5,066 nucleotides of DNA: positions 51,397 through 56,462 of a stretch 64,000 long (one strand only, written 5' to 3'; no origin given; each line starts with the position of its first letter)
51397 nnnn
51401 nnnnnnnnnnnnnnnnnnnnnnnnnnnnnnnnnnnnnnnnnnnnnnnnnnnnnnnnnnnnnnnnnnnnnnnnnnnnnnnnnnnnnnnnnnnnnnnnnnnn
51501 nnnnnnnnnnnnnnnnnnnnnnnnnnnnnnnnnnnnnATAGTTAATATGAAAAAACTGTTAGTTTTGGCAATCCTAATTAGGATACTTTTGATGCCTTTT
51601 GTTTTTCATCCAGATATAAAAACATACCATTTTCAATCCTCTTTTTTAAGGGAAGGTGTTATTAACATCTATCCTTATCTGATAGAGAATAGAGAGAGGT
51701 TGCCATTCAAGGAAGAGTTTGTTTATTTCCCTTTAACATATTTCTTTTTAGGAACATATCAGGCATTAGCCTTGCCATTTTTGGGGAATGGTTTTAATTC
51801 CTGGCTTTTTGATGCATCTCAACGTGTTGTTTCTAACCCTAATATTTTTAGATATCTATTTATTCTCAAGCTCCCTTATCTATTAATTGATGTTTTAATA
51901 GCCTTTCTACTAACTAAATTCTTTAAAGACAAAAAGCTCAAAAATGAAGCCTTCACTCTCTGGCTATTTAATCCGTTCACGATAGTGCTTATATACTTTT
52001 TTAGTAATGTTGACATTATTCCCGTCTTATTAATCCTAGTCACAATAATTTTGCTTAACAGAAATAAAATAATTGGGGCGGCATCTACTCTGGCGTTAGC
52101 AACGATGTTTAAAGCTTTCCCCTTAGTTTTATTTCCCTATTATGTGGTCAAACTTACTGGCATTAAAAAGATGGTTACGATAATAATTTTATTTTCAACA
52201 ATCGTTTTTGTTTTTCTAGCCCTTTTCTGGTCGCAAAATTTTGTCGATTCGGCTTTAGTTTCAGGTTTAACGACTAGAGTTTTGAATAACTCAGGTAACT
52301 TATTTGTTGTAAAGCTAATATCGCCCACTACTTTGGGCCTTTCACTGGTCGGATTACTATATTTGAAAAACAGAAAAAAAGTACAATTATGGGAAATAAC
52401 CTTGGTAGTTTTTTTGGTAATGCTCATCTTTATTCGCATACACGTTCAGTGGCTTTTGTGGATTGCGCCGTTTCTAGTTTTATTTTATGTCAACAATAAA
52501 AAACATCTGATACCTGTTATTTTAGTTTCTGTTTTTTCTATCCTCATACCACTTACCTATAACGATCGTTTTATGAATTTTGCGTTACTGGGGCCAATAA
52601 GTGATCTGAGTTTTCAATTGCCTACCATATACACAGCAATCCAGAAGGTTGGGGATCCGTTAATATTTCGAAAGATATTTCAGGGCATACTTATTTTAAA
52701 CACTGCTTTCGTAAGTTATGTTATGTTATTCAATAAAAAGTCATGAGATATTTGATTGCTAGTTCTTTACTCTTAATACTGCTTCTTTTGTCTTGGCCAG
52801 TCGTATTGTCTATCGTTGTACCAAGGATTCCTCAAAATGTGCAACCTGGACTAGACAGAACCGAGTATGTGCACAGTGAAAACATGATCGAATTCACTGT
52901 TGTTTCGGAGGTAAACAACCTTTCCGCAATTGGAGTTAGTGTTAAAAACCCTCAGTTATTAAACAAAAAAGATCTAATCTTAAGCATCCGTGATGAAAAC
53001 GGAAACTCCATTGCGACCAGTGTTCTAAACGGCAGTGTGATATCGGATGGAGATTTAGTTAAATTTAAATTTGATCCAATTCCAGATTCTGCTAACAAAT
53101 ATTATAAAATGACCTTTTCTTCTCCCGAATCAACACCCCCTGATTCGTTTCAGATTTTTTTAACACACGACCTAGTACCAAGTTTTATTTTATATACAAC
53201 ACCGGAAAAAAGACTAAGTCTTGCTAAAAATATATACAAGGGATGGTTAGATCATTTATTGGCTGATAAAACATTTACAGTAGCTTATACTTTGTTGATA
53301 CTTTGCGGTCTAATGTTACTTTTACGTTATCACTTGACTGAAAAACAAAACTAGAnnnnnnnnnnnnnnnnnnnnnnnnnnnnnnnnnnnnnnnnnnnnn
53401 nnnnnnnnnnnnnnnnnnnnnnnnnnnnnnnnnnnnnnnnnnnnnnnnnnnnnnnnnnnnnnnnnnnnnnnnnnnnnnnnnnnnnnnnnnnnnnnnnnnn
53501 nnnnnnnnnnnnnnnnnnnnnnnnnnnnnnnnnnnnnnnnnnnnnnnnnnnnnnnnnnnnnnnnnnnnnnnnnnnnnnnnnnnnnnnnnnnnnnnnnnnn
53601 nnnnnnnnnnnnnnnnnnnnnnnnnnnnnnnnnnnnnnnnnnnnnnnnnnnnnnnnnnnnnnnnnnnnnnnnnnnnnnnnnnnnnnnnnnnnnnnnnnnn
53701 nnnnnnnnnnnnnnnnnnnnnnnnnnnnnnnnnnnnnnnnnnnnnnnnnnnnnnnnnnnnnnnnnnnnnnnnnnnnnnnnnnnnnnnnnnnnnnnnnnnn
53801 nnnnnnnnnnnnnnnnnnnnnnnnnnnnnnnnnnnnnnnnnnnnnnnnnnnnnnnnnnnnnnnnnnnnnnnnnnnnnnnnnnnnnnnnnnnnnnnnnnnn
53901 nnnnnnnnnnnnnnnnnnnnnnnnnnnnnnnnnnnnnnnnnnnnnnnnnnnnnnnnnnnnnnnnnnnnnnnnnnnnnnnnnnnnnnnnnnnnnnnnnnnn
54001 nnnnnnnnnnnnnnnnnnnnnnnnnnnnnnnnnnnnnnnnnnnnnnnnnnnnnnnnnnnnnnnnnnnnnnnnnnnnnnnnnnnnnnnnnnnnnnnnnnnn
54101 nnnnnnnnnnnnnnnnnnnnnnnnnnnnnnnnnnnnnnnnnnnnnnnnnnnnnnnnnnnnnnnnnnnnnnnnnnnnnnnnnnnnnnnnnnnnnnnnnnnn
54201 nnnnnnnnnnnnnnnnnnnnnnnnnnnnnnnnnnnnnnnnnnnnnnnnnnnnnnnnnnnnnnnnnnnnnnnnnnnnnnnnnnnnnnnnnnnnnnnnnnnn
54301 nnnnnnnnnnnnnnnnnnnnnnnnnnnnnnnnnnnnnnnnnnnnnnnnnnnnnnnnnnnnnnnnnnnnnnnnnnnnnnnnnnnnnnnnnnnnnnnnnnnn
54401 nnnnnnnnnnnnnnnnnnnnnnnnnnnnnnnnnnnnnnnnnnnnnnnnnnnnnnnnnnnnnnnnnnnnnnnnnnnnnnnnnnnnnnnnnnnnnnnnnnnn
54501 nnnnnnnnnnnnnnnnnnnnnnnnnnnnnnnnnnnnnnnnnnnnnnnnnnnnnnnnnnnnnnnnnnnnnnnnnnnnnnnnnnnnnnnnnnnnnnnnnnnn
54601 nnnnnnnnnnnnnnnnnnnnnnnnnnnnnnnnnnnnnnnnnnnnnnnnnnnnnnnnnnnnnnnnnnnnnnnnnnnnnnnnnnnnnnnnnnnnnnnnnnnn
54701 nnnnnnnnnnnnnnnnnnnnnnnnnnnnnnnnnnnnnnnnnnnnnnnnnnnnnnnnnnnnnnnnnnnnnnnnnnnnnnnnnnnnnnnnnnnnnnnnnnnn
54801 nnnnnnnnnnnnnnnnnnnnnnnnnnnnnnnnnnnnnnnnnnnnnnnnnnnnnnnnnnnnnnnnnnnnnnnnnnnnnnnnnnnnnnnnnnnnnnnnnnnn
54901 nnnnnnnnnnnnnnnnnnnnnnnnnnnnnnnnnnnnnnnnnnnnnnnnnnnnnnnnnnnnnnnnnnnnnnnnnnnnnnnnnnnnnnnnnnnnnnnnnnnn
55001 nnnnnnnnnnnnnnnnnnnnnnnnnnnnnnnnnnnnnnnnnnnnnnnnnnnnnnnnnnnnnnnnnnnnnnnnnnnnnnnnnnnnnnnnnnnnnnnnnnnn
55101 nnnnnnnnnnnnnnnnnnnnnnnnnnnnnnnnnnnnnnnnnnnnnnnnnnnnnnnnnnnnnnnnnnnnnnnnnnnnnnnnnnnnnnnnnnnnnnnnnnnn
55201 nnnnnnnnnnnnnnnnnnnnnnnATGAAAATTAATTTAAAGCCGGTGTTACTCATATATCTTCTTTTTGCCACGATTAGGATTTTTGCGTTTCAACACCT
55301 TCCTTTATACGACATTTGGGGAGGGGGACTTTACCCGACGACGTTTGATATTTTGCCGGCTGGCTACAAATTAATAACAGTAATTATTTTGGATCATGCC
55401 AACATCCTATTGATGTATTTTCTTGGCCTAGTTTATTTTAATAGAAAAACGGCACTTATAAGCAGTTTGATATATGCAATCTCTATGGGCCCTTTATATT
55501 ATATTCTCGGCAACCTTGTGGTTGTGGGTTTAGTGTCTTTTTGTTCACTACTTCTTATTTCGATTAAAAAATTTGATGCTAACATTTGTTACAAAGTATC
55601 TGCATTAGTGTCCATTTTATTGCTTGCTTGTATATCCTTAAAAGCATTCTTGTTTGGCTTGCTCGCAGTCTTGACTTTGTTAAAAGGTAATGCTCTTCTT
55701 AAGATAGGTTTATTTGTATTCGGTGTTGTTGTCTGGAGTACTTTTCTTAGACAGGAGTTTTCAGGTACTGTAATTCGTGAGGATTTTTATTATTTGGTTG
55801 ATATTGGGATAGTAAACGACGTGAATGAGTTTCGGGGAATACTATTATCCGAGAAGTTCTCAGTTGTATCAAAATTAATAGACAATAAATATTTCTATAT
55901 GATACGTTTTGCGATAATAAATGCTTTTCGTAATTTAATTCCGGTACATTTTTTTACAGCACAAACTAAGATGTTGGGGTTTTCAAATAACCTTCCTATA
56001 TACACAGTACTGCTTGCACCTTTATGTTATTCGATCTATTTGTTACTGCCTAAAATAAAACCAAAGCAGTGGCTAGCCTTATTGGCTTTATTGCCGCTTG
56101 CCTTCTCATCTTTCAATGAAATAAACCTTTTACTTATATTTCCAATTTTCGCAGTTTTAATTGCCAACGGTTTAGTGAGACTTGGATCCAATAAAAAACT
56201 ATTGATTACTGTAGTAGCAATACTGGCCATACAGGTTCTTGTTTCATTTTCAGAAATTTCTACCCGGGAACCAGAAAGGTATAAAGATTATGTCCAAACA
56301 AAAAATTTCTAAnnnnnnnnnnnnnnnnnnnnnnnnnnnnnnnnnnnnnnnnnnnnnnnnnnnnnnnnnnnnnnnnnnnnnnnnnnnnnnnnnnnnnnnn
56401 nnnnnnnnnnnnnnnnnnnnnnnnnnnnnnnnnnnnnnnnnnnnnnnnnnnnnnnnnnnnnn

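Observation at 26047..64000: About 38-kb glycosylation super-island: at least 11 soluble glycosyltransferases plus about 17 polytopic membrane proteins, most GT-C-like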

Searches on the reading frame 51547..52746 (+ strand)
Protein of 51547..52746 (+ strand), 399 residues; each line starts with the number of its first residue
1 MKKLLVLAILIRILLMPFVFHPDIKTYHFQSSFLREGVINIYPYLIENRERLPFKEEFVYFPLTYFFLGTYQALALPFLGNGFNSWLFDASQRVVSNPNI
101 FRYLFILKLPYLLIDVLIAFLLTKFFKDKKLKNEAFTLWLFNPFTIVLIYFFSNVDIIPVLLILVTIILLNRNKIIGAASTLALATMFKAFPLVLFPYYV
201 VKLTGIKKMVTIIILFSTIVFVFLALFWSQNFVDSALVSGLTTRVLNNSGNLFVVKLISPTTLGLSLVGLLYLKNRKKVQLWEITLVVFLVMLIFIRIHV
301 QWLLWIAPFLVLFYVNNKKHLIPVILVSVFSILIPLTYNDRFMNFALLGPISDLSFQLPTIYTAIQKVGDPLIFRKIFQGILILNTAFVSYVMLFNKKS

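Call 4: search_protein_families(library=pfam, proteins=[window:51547-52746:+], max_evalue=0.01)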
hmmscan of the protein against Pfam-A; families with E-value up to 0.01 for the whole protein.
window:51547-52746:+ (399 aa): 1 family
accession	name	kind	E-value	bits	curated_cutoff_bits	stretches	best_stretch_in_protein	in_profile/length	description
PF09594.16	GT87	-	0.0039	17.4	25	1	147-299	68-211/237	Glycosyltransferase family 87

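Call 17: search_protein_families(library=ncbifam, proteins=[window:51547-52746:+], max_evalue=0.1)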
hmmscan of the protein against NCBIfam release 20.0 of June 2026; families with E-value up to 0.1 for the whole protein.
window:51547-52746:+ (399 aa): 0 families

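Call 29: search_solved_structures(query=A2, max_evalue=10)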
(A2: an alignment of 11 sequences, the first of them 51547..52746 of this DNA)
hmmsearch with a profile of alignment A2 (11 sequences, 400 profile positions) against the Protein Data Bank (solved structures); distinct sequences matched with E-value up to 10: 0.

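Call 49: search_protein_families(library=pfam, alignment_id=A2, max_evalue=0.01)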
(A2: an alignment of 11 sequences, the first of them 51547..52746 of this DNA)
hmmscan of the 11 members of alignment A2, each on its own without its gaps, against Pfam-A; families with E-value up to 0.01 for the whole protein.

A. member 1, window:51547-52746:+ (399 aa): 1 family
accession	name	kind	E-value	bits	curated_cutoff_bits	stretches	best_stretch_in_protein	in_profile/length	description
PF09594.16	GT87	-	0.0039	17.4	25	1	147-299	68-211/237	Glycosyltransferase family 87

B. families by the number of members that match (of 11 scanned): 3 families
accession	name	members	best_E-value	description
PF09594.16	GT87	10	5.5e-08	Glycosyltransferase family 87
PF05007.19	Mannosyl_trans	2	4.2e-05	Mannosyltransferase (PIG-M)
PF06728.19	PIG-U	1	0.00066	GPI transamidase subunit PIG-U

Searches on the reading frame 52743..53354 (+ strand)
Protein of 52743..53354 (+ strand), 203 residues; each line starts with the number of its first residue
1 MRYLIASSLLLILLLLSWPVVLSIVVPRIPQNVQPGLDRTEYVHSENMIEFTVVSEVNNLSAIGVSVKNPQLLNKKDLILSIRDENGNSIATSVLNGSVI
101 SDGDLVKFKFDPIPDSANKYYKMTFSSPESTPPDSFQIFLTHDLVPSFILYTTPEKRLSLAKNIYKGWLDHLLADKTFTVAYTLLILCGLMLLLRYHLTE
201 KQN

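Call 6: search_protein_families(library=pfam, proteins=[window:52743-53354:+], max_evalue=0.01)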
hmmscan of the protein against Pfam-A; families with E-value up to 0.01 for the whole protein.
window:52743-53354:+ (203 aa): 0 families

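Call 17: search_protein_families(library=ncbifam, proteins=[window:52743-53354:+], max_evalue=0.1)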
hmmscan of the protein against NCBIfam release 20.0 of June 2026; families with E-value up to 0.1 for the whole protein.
window:52743-53354:+ (203 aa): 0 families

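Call 68: find_homologous_proteins(query=window:52743-53354:+, max_evalue=0.001)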
Query window:52743-53354:+ (203 aa): 2 proteins with E <= 0.001 among 338 candidates.
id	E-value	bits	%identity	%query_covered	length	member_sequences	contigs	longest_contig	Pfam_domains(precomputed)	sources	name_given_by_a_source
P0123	6.8e-127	439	100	100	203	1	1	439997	-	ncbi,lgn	-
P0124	1.4e-16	79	36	85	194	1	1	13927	-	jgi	-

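Call 69: find_encoding_contigs(protein=P0123, flank=10000, max_places=3)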
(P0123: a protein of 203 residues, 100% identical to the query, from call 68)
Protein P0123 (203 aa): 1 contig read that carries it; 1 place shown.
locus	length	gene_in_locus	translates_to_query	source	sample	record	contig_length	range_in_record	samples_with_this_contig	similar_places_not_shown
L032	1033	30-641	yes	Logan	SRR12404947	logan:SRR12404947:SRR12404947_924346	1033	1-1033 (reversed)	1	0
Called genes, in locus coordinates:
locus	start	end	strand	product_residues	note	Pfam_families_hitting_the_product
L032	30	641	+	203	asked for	-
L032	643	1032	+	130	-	?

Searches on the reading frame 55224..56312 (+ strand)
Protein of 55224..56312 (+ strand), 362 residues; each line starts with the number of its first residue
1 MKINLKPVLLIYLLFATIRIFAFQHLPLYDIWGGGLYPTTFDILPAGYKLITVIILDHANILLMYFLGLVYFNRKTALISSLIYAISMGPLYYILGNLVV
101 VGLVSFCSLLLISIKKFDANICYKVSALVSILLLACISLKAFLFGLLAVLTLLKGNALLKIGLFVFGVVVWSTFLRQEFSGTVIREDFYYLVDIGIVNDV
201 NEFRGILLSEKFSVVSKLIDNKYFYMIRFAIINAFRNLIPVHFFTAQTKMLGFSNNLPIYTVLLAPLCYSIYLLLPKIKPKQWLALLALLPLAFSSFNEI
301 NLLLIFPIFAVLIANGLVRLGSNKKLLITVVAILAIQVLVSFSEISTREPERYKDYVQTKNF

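Call 6: search_protein_families(library=pfam, proteins=[window:55224-56312:+], max_evalue=0.01)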
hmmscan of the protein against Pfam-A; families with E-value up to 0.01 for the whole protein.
window:55224-56312:+ (362 aa): 0 families

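Call 17: search_protein_families(library=ncbifam, proteins=[window:55224-56312:+], max_evalue=0.1)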
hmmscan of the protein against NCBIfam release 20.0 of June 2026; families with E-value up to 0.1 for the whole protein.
window:55224-56312:+ (362 aa): 0 families

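Call 51: find_homologous_proteins(query=window:55224-56312:+, max_evalue=0.001)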
Query window:55224-56312:+ (362 aa): 2 proteins with E <= 0.001 among 8000 candidates.
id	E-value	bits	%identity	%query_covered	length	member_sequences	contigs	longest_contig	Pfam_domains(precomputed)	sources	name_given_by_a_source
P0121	8.2e-223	757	100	100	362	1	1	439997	-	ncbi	-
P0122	2.2e-12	65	29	48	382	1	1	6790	-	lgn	-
